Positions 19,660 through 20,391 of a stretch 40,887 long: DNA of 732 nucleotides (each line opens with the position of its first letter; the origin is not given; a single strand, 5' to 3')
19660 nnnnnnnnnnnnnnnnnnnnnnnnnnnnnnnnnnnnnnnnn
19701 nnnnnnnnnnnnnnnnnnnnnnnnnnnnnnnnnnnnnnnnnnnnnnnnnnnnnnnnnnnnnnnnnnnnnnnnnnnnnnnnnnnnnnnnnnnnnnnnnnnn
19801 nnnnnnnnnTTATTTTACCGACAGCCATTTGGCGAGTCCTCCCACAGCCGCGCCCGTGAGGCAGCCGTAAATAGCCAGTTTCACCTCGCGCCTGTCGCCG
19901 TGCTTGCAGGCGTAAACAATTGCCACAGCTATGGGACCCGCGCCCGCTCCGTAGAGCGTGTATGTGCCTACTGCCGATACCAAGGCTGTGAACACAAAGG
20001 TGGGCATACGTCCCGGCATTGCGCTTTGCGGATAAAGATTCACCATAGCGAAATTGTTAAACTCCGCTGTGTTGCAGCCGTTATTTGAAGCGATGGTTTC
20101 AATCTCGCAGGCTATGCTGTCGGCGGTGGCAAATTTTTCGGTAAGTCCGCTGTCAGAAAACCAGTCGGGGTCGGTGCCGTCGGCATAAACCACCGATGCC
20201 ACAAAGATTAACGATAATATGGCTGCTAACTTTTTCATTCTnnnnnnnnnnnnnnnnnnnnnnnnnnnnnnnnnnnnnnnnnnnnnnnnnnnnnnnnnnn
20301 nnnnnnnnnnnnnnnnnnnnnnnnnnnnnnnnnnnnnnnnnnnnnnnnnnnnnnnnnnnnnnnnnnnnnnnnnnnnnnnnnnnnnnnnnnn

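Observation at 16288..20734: Six-gene, overlap-coupled envelope operon of unknown function downstream of aroB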

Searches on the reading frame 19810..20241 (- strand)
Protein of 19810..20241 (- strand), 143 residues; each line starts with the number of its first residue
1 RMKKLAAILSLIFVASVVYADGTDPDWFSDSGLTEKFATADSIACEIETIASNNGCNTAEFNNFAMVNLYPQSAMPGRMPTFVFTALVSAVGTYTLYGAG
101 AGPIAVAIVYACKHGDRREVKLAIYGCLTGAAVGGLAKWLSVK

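Call 3: search_protein_families(library=pfam, proteins=[window:19810-20241:-], max_evalue=0.1)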
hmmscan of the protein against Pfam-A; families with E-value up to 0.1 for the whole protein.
window:19810-20241:- (143 aa): 0 families

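Call 6: search_protein_families(library=ncbifam, proteins=[window:19810-20241:-], max_evalue=0.1)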
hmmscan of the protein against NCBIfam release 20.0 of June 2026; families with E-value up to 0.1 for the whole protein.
window:19810-20241:- (143 aa): 1 family
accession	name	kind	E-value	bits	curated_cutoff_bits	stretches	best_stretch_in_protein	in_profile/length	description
NF038224.1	OmpA_like_CmpA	equivalog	0.062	12.9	300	1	42-114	9-81/233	C-OmpA-like family protein CmpA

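Call 22: find_homologous_proteins(query=A2, max_evalue=0.01)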
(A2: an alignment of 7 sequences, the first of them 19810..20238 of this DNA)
Query A2 (7 sequences) (142 aa, profile of the alignment): 81 proteins with E <= 0.01 among 8000 candidates.
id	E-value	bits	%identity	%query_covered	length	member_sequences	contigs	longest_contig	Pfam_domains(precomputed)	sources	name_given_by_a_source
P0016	2.9e-70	252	67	100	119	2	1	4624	-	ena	-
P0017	1.6e-69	249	64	100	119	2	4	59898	-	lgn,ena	-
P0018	8.9e-67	241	69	88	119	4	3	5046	-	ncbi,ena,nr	ncbi:MAG: hypothetical protein J5826_06115 [Bacteroidales bacterium]|nr:hypothetical protein [Bacter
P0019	4.3e-65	235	83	100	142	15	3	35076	-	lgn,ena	-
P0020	4.7e-65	235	65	100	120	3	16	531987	-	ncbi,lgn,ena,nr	ncbi:MAG: hypothetical protein IKQ70_04955 [Bacteroidales bacterium]|nr:hypothetical protein [Bacter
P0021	3.3e-64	232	99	100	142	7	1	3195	-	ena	-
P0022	6.9e-62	225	63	100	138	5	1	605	-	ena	-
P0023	9.9e-61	221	63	100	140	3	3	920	-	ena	-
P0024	3.6e-60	219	65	90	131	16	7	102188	-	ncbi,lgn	-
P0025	4.1e-59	216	64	100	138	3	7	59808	-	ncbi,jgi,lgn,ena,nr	ncbi:MAG: hypothetical protein IKS00_02050 [Bacteroidales bacterium]|jgi:hypothetical protein|nr:hyp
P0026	4.8e-58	212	60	100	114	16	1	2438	-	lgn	-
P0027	1.8e-55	204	63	100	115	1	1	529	-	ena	-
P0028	7.3e-55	202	62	100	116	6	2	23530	-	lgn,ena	-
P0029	2.8e-37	145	53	100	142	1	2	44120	-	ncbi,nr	ncbi:MAG: hypothetical protein MJ211_07890 [Bacteroidales bacterium]|nr:hypothetical protein [Bacter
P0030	1.9e-33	133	45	100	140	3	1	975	-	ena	-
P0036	2.4e-25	107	57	52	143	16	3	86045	-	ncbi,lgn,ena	-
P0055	7.6e-23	99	37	100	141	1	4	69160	-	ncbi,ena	-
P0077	3.4e-15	74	46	58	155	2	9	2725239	-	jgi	jgi:hypothetical protein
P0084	2.6e-13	68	47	52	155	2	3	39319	-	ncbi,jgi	jgi:hypothetical protein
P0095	3.0e-10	58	51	44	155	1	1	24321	-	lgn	-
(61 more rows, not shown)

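Call 23: find_encoding_contigs(protein=P0077, flank=10000, max_places=2)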
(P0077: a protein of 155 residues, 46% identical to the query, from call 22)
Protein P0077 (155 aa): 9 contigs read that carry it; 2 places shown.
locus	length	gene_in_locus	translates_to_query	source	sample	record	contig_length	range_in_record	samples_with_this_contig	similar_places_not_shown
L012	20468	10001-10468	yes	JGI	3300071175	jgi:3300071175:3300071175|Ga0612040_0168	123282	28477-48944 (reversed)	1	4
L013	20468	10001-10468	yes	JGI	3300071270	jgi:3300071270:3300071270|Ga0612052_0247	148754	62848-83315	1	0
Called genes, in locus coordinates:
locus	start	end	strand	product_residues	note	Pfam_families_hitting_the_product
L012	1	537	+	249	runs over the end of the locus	PF01255:Prenyltransf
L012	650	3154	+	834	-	PF08479:POTRA_2 (faint), PF07244:POTRA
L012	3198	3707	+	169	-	PF03938:OmpH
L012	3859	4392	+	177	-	PF03938:OmpH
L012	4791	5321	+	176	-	PF03938:OmpH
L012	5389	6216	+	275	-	PF01177:Asp_Glu_race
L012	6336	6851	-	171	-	PF00132:Hexapep, PF25087:GMPPB_C (faint), PF14602:Hexapep_2 (faint), PF25084:LbH_EIF2B (weak), PF00132:Hexapep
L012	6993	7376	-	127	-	PF09345:SiaC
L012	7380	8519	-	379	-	PF19788:DUF6272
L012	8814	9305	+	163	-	-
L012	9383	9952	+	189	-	-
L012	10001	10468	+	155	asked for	-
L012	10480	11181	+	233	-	-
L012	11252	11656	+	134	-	PF01809:YidD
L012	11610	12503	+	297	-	-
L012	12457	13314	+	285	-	-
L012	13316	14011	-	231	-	PF21347:DUF3108_like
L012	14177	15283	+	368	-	PF14520:HHH_5 (weak), PF02481:DNA_processg_A, PF17782:WHD_DprA (weak)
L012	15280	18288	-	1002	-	PF00072:Response_reg (faint), PF01326:PPDK_N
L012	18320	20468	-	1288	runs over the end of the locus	PF19027:DUF5752 (faint), PF01326:PPDK_N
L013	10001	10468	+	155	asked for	-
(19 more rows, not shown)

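Call 24: find_encoding_contigs(protein=P0036, flank=10000, max_places=1)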
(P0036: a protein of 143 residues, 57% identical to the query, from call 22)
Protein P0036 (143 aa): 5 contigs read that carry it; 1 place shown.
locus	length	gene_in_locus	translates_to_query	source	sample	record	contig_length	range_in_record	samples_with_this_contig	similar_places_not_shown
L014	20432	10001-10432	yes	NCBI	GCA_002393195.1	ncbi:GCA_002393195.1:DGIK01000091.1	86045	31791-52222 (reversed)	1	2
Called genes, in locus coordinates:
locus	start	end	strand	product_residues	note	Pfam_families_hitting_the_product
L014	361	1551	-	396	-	PF17761:DUF1016_N, PF06250:YhcG_C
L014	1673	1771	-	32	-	-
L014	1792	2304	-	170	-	PF17761:DUF1016_N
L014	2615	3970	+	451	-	PF01225:Mur_ligase, PF08245:Mur_ligase_M, PF02875:Mur_ligase_C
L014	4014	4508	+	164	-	-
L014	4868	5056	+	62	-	-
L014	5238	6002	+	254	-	PF20772:TACO1_YebC_N, PF01709:Transcrip_reg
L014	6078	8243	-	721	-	PF13424:TPR_12 (faint), PF07228:SpoIIE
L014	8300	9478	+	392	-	PF13685:Fe-ADH_2 (weak), PF01761:DHQ_synthase, PF24621:DHQS_C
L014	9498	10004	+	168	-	-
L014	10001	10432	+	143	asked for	-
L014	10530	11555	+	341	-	-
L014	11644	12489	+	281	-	PF01739:CheR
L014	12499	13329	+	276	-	PF01739:CheR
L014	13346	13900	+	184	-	PF01339:CheB_methylest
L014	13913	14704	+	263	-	PF13185:GAF_2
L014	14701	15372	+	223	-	PF01128:IspD, PF12804:NTP_transf_3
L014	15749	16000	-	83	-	PF11297:DUF3098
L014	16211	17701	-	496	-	PF00070:Pyr_redox (faint), PF00890:FAD_binding_2, PF01266:DAO (weak), PF01593:Amino_oxidase, PF01946:Thi4 (weak), PF03486:HI0933_like (faint), PF07992:Pyr_redox_2 (faint), PF13450:NAD_binding_8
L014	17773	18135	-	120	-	PF22818:ApeI-like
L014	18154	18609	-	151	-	PF13279:4HBT_2, PF03061:4HBT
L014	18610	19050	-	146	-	PF22817:ApeP-like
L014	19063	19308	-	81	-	PF00550:PP-binding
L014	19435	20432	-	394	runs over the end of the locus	-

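Call 25: find_encoding_contigs(protein=P0055, flank=10000, max_places=1)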
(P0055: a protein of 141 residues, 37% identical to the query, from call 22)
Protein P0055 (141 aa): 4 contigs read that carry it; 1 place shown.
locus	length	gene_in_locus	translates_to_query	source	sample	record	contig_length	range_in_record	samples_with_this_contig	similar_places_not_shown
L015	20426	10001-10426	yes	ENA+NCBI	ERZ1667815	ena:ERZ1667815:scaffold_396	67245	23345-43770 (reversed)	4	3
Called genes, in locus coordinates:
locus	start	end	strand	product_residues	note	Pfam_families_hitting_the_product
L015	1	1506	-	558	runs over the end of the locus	PF00485:PRK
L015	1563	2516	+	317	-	PF05060:MGAT2 (faint), PF00535:Glycos_transf_2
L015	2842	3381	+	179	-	-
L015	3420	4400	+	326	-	PF11276:DUF3078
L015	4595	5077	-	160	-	-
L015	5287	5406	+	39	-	-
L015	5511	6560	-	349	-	PF02547:Queuosine_synth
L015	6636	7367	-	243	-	PF01509:TruB_N, PF16198:TruB_C_2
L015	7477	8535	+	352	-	PF13685:Fe-ADH_2 (weak), PF01761:DHQ_synthase, PF24621:DHQS_C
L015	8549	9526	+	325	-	PF01073:3Beta_HSD (weak), PF01370:Epimerase, PF04321:RmlD_sub_bind, PF16363:GDP_Man_Dehyd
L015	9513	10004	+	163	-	-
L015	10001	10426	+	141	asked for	-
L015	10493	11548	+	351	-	-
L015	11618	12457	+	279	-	PF01739:CheR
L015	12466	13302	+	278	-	PF01739:CheR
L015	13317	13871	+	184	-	PF01339:CheB_methylest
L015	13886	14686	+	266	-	PF13185:GAF_2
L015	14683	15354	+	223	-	PF01128:IspD, PF12804:NTP_transf_3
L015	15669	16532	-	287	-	PF04072:LCM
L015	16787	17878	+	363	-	PF03602:Cons_hypoth95 (faint), PF01555:N6_N4_Mtase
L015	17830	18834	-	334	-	PF09552:RE_BstXI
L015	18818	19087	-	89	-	PF12844:HTH_19 (weak), PF13560:HTH_31 (weak), PF01381:HTH_3 (weak)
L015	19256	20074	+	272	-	-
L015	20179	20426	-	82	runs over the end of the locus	PF11297:DUF3098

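Call 30: find_related_loci(query=A4, collection=genome_contigs, flank=10000)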
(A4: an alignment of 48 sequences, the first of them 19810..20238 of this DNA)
Query A4 (142 aa) in genome_contigs; peptide patterns used: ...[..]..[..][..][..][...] (x = any residue, [..] = any of these).
52 stretches matched a pattern; 14 encode a relative of the query (tblastn E <= 1e-3); 14 distinct loci.
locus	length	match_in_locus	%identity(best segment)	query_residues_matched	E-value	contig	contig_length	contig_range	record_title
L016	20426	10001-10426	84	1-142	1e-78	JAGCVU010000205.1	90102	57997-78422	MAG: Bacteroidales bacterium isolate RGIG10168 Yak_Rumen-4__c1450625, whole genome shotgun sequence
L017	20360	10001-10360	65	1-142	2e-55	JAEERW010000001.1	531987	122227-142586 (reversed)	MAG: Bacteroidales bacterium isolate Tb.RUG.368 NODE_4_length_531987_cov_3.474159, whole genome shotgun sequence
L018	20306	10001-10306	70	18-142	2e-53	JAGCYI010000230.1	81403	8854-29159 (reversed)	MAG: Bacteroidales bacterium isolate RGIG10234 Yak_Rumen-5__c1527432, whole genome shotgun sequence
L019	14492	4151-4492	68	18-142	3e-52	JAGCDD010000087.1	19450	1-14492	MAG: Bacteroidales bacterium isolate RGIG9683 Yak_Omasum-2__c209932, whole genome shotgun sequence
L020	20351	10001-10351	65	15-142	3e-51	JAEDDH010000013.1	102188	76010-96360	MAG: Bacteroidales bacterium isolate MAG027 NODE_71_length_102188_cov_18.254355, whole genome shotgun sequence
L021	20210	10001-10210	67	73-142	2e-29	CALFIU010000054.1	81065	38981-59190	MAG TPA_asm: uncultured Bacteroidales bacterium isolate ERR1278074_bin.74_CONCOCT_v1.1_MAG genome assembly, contig: ERZ8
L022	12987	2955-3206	50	59-142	3e-28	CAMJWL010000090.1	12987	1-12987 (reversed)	MAG: uncultured Bacteroidales bacterium isolate SRR12081303_bin.90_metaWRAP_v1.3_MAG genome assembly, contig: ERZ1228976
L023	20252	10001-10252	51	59-142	1e-27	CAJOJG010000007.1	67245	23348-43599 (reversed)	uncultured Bacteroidales bacterium isolate Red_deer_4_mag_215 genome assembly, contig: scaffold_396, whole genome shotgu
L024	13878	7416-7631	56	71-142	2e-26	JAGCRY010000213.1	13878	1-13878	MAG: Bacteroidales bacterium isolate RGIG10068 Yak_Rumen-1__c2444217, whole genome shotgun sequence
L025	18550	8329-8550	57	69-142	7e-20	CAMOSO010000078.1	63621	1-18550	MAG: uncultured Bacteroidales bacterium isolate SRR873609_bin.80_metaWRAP_v1.3_MAG genome assembly, contig: ERZ1756109_4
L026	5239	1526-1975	32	2-140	4e-17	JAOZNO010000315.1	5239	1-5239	MAG: Bacteroidales bacterium isolate GMC4.concoct.210_sub GMC4_30912_length_5239_cov_7.984761, whole genome shotgun sequ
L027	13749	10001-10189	54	71-133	3e-16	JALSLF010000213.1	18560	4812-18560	MAG: Bacteroidales bacterium isolate 355-202_metabat1_scaf2bin.065_VB 355-202_scaffold_2026_c1, whole genome shotgun seq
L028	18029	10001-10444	32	1-142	5e-16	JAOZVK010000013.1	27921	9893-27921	MAG: Bacteroidales bacterium isolate GMC9.metabat2.98 GMC9_345_length_27921_cov_28.084225, whole genome shotgun sequence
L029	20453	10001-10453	30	1-140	3e-16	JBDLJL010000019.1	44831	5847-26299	MAG: Bacteroidota bacterium isolate MAG096 MAG096_19, whole genome shotgun sequence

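Call 63: search_protein_families(library=pfam, proteins=[L029:13476-14375:-, L029:7403-8542:-, L029:7015-7398:-, L029:19552-20406:-, L021:8406-9233:+, L021:14066-14539:+, L021:14551-14946:+, L021:15015-15821:+, L028:10455-11228:+, L028:7819-9120:+], max_evalue=0.01)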
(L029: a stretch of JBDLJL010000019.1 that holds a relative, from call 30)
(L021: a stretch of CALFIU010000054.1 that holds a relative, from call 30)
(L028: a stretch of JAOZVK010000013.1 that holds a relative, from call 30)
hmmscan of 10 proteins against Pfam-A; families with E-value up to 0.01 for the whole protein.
L029:13476-14375:- (299 aa): 0 families

L029:7403-8542:- (379 aa): 1 family
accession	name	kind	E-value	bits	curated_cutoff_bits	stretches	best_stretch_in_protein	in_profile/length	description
PF19788.4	DUF6272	-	5.8e-72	240.1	26.6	2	52-180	4-134/134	Family of unknown function (DUF6272)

L029:7015-7398:- (127 aa): 1 family
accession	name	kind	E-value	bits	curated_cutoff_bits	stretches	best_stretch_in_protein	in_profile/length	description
PF09345.15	SiaC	-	1.4e-31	109.1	24.5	1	6-124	1-119/120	SiaC family regulatory phosphoprotein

L029:19552-20406:- (284 aa): 1 family
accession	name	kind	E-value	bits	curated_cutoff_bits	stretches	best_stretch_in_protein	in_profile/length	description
PF09335.16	VTT_dom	-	1.1e-07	32.7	33.9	1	161-274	2-119/123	VTT domain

L021:8406-9233:+ (275 aa): 0 families

L021:14066-14539:+ (157 aa): 2 families
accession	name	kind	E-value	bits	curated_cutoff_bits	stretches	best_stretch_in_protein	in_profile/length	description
PF03449.20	GreA_GreB_N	-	1.7e-29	102.2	24.5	1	6-75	2-71/71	Transcription elongation factor, N-terminal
PF01272.25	GreA_GreB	-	6.7e-25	87.3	26.9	1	83-156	3-76/77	Transcription elongation factor, GreA/GreB, C-term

L021:14551-14946:+ (131 aa): 2 families
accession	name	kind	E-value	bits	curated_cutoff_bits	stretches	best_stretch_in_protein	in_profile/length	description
PF01230.28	HIT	-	5.7e-21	75.4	21.5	1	11-99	2-95/98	HIT domain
PF11969.13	DcpS_C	-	2.1e-11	44.7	24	1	3-100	2-103/114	Scavenger mRNA decapping enzyme C-term binding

L021:15015-15821:+ (268 aa): 1 family
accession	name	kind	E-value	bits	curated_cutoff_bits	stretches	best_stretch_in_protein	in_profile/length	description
PF02673.24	BacA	-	8.5e-71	239.1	33.4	1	6-259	1-257/257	Bacitracin resistance protein BacA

L028:10455-11228:+ (257 aa): 0 families

L028:7819-9120:+ (433 aa): 2 families
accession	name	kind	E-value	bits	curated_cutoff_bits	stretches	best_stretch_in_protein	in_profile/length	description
PF02127.20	Peptidase_M18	-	1.5e-139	466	24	1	14-431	1-432/432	Aminopeptidase I zinc metalloprotease (M18)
PF05343.19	Peptidase_M42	-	5.3e-07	29.4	23.2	1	309-417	183-283/292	M42 glutamyl aminopeptidase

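Call 81: search_protein_representatives(alignment_id=A4)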
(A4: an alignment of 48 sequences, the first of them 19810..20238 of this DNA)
Query: 48 sequences, 143 profile positions. Proteins with E-value up to 0.001 (for the whole library): 316; up to 1e-10: 74; up to 1e-30: 19. The best 150 are listed.
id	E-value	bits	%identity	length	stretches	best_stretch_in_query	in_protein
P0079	1.1e-50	188.0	-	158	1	2-142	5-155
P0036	8.6e-47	175.4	-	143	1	1-143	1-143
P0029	1.9e-46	174.3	-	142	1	1-143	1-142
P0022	1.3e-43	165.1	-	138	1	1-143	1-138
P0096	1.6e-41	158.4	-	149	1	1-142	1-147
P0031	2.9e-41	157.5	-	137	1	1-143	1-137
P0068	4.6e-41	156.8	-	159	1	4-142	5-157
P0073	7.4e-41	156.2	-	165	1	2-142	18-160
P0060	1.4e-38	148.7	-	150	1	1-142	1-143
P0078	2.0e-38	148.3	-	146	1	1-143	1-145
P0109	4.1e-37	144.0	-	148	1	2-142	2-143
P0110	1.4e-36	142.3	-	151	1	1-141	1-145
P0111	1.1e-35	139.4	-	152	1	4-142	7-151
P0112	1.2e-32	129.6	-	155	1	1-142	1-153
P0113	2.9e-32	128.3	-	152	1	3-137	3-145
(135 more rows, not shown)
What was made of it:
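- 19810..20238 (-): g2: 142-aa protein with a signal peptide, a variable periplasmic segment and a nearly invariant glycine-rich two-helix hairpin (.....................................). Hub subunit and hallmark of the system. The family has 316 representatives among 1.84 billion proteins at E<=1e-3 (call 81).
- The system is rare (call 81), so it cannot be a general biogenesis pathway.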

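Call 82: find_encoding_contigs(protein=P0084, flank=10000, max_places=2)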
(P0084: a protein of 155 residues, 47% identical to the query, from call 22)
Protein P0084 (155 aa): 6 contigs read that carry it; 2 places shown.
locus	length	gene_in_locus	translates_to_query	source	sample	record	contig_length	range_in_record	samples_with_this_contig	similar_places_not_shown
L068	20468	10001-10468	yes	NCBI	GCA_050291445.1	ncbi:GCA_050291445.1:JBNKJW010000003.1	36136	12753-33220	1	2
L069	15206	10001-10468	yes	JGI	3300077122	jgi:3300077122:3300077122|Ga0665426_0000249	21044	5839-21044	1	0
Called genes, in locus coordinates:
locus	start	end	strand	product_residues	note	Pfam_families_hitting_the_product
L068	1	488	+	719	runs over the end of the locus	PF02730:AFOR_N, PF01314:AFOR_C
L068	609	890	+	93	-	PF06865:Ppnp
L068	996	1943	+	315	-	PF03747:ADP_ribosyl_GH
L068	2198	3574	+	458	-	PF05697:Trigger_N, PF28537:FKBP-like_TF, PF05698:Trigger_C (weak), PF28539:TF_C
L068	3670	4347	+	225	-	PF00574:CLP_protease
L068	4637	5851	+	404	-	PF00158:Sigma54_activat (faint), PF06689:zf-C4_ClpX, PF00493:MCM, PF05496:RuvB_N (weak), PF07724:AAA_2, PF00004:AAA, PF07728:AAA_5 (weak), PF10431:ClpB_D2-small, +2 more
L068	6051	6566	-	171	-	PF00132:Hexapep, PF25087:GMPPB_C (faint), PF25084:LbH_EIF2B (weak), PF00132:Hexapep, PF14602:Hexapep_2 (weak)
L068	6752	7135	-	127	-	PF09345:SiaC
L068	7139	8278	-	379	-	PF19788:DUF6272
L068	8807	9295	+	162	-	-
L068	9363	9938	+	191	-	-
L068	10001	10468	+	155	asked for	-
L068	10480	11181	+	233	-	-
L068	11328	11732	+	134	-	PF01809:YidD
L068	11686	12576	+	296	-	-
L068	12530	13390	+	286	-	-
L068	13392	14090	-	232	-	PF21347:DUF3108_like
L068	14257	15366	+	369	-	PF14520:HHH_5 (weak), PF02481:DNA_processg_A, PF17782:WHD_DprA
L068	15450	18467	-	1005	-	PF00072:Response_reg (faint), PF01326:PPDK_N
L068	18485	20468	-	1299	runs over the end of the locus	PF19027:DUF5752 (faint), PF01326:PPDK_N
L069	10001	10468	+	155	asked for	-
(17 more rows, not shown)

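Call 83: find_encoding_contigs(protein=P0095, flank=10000, max_places=2)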
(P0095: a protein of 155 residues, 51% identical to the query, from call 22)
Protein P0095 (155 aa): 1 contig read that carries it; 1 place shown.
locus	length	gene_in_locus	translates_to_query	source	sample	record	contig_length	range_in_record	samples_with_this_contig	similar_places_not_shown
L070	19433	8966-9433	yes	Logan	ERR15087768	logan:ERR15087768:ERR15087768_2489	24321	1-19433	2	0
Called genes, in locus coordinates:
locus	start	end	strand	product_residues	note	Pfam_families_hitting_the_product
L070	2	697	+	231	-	?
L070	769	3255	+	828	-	PF07244:POTRA, PF08479:POTRA_2 (faint), PF07244:POTRA, PF01103:Omp85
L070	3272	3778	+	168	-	PF03938:OmpH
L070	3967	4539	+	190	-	PF03938:OmpH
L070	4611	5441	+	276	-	PF01177:Asp_Glu_race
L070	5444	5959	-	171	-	PF00132:Hexapep, PF25087:GMPPB_C (faint), PF21711:DCTN5 (weak), PF25084:LbH_EIF2B (weak), PF00132:Hexapep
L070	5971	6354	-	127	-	PF09345:SiaC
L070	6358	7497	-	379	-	PF19788:DUF6272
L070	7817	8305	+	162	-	-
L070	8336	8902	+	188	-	-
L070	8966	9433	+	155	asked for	-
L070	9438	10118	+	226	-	-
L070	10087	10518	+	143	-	PF01809:YidD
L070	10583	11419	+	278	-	-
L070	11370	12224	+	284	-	-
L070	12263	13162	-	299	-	-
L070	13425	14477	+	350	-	-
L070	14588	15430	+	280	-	PF01739:CheR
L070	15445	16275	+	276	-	PF03705:CheR_N, PF01739:CheR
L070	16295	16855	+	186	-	PF01339:CheB_methylest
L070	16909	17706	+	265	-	PF13185:GAF_2, PF01590:GAF (weak)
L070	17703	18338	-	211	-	PF00753:Lactamase_B, PF19583:ODP (weak)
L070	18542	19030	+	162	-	-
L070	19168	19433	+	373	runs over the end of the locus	PF13715:CarbopepD_reg_2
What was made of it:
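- Three of these loci lie next to bamA/ompH (calls 23, 83).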

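Call 86: search_protein_families(library=pfam, alignment_id=A4, max_evalue=1)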
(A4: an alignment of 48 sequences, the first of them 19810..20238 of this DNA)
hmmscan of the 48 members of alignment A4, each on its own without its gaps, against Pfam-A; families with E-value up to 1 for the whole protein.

A. member 1, window:19810-20238:- (142 aa): 0 families

B. families by the number of members that match (of 48 scanned): 20 families
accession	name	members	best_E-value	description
PF04306.18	DUF456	4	0.02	Protein of unknown function (DUF456)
PF10779.14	XhlA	3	0.2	Haemolysin XhlA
PF04964.19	Flp_Fap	2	0.1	Flp/Fap pilin component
PF23930.1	DUF7268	2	0.13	Family of unknown function (DUF7268)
PF17703.6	C19orf84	1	0.006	piRNA-mediated silencing protein C19orf84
PF18895.5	T4SS_pilin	1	0.02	Type IV secretion system pilin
PF13412.12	HTH_24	1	0.049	Winged helix-turn-helix DNA-binding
PF14178.11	YppF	1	0.056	YppF-like protein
PF13515.12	FUSC_2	1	0.073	Fusaric acid resistance protein-like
PF04412.18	AcnX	1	0.077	Aconitase X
PF23157.1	DUF7055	1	0.11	Domain of unknown function (DUF7055)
PF16956.11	Porin_7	1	0.12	Putative general bacterial porin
PF17582.7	UL20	1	0.12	Cytomegalovirus UL20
PF17908.6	APAF1_C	1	0.13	APAF-1 helical domain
PF20705.2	DUF6821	1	0.15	Family of unknown function (DUF6821)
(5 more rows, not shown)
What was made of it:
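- On Glycine-zipper outer-membrane proteins (SlyB/Pcp type): Gly-zipper_Omp hits 1 of 48 g2 family members at E 0.42 (call 86).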
